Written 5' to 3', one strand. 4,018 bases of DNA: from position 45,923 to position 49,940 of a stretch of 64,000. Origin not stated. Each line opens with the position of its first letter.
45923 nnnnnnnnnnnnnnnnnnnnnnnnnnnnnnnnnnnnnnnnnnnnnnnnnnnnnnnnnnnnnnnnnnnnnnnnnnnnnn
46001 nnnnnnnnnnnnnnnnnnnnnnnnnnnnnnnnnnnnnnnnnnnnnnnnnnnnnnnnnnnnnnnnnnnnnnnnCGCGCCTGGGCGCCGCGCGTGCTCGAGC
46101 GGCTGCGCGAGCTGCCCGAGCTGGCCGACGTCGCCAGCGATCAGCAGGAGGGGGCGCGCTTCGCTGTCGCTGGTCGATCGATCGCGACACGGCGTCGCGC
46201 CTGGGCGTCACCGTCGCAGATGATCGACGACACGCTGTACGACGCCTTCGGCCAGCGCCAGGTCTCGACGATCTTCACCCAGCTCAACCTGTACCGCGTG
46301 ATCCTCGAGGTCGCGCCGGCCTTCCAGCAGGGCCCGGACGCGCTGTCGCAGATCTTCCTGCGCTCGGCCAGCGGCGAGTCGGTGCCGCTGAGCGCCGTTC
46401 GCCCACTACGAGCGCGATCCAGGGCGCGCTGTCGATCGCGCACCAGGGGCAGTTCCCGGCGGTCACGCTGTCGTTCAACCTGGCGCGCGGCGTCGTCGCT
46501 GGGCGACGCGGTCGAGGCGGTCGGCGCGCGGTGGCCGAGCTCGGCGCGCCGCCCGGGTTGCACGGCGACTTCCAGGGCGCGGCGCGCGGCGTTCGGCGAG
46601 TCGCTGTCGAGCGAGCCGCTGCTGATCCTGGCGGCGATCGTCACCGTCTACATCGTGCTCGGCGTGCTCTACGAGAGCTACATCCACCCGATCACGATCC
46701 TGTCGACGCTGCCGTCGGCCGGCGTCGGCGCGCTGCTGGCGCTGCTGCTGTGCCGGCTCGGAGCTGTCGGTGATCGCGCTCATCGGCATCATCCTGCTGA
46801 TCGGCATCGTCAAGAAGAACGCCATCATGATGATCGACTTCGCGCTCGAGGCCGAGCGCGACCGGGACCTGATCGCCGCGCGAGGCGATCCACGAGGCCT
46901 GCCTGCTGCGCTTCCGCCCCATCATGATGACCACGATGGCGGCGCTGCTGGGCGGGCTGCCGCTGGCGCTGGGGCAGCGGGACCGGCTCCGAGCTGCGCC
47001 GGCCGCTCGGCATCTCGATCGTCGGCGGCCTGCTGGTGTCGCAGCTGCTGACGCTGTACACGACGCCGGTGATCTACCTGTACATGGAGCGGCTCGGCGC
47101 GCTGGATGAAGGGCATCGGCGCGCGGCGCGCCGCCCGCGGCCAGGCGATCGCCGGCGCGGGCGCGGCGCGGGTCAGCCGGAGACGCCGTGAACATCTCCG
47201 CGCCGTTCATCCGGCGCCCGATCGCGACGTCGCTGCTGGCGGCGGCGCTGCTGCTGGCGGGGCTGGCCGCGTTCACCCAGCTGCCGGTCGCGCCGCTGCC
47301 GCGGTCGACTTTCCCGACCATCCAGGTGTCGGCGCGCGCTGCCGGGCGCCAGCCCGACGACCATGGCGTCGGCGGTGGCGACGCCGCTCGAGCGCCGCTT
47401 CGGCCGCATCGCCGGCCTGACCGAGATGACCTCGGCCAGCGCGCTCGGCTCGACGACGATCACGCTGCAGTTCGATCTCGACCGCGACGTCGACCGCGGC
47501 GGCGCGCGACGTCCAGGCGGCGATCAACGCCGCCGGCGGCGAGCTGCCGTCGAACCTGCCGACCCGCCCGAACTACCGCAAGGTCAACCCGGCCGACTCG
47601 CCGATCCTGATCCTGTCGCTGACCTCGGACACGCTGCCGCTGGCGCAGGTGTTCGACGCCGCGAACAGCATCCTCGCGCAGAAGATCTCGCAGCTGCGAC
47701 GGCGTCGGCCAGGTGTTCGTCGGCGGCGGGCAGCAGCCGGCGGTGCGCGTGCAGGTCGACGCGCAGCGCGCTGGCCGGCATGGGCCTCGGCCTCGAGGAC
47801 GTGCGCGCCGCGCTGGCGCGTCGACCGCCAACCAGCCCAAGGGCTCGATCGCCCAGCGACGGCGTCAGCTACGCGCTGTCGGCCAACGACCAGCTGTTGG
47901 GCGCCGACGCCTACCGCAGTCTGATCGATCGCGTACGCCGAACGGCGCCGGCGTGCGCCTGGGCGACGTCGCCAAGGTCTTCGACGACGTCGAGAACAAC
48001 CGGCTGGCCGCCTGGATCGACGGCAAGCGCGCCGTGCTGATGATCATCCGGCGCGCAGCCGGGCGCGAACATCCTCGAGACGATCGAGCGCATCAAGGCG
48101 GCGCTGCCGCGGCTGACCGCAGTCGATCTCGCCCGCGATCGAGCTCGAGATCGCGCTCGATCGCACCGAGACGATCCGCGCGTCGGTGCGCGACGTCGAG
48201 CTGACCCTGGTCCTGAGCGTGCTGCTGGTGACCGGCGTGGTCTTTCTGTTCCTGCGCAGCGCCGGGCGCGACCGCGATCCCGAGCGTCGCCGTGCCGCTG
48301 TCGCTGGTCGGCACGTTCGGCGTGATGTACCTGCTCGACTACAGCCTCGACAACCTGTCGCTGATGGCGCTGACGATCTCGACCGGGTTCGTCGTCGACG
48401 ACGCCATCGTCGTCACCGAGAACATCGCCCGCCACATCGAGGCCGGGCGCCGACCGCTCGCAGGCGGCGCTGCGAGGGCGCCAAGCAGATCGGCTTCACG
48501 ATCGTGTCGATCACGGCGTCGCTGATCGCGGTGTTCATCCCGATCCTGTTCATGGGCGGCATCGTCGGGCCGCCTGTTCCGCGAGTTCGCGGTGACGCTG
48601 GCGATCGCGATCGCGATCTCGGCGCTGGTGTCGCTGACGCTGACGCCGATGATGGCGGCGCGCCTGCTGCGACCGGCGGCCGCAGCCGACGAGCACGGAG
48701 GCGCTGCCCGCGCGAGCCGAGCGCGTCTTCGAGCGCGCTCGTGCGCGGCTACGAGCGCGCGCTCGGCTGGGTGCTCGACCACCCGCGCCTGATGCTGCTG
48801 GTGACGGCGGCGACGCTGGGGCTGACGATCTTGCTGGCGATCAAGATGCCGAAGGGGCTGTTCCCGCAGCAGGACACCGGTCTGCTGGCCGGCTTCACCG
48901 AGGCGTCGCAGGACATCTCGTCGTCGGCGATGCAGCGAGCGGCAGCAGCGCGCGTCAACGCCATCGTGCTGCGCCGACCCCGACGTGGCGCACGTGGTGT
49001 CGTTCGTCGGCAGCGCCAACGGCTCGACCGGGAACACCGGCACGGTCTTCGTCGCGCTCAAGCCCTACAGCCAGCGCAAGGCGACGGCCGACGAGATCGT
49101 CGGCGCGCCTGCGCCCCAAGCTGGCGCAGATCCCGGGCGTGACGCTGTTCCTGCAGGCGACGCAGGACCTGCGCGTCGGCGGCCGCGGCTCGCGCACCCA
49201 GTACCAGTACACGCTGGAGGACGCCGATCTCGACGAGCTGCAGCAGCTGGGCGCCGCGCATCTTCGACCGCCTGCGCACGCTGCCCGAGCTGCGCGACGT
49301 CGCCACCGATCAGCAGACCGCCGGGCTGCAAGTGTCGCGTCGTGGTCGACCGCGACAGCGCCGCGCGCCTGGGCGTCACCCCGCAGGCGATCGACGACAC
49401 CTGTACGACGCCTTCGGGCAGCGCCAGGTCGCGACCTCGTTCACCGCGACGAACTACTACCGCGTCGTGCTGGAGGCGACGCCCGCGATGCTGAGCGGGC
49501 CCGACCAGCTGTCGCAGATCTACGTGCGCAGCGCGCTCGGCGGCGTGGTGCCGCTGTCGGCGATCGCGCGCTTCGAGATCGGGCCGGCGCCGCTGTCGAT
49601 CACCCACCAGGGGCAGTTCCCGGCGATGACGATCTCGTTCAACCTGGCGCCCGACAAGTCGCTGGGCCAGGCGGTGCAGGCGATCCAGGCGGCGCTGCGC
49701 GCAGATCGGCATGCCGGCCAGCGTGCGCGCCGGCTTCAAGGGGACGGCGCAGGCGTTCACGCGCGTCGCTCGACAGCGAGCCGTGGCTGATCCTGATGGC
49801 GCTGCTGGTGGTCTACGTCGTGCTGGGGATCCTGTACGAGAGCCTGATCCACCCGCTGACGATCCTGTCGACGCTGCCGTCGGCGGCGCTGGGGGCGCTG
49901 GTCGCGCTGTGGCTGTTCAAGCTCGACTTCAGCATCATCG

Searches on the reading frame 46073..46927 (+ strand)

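Call 54: search_protein_families(library=pfam, proteins=[window:46073-46927:+], max_evalue=0.00001)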
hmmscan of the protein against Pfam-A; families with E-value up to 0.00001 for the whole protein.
window:46073-46927:+ (284 aa): 1 family
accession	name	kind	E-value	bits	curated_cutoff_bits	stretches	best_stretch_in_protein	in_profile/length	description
PF00873.25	ACR_tran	-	2.3e-33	115.5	28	1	2-227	687-910/1021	AcrB/AcrD/AcrF family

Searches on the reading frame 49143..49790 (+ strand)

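Call 55: search_protein_families(library=pfam, proteins=[window:49143-49790:+], max_evalue=0.00001)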
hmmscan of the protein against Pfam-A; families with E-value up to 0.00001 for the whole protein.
window:49143-49790:+ (215 aa): 1 family
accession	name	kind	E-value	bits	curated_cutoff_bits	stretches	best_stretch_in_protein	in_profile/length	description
PF00873.25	ACR_tran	-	1.1e-21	76.8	28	1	34-185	686-837/1021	AcrB/AcrD/AcrF family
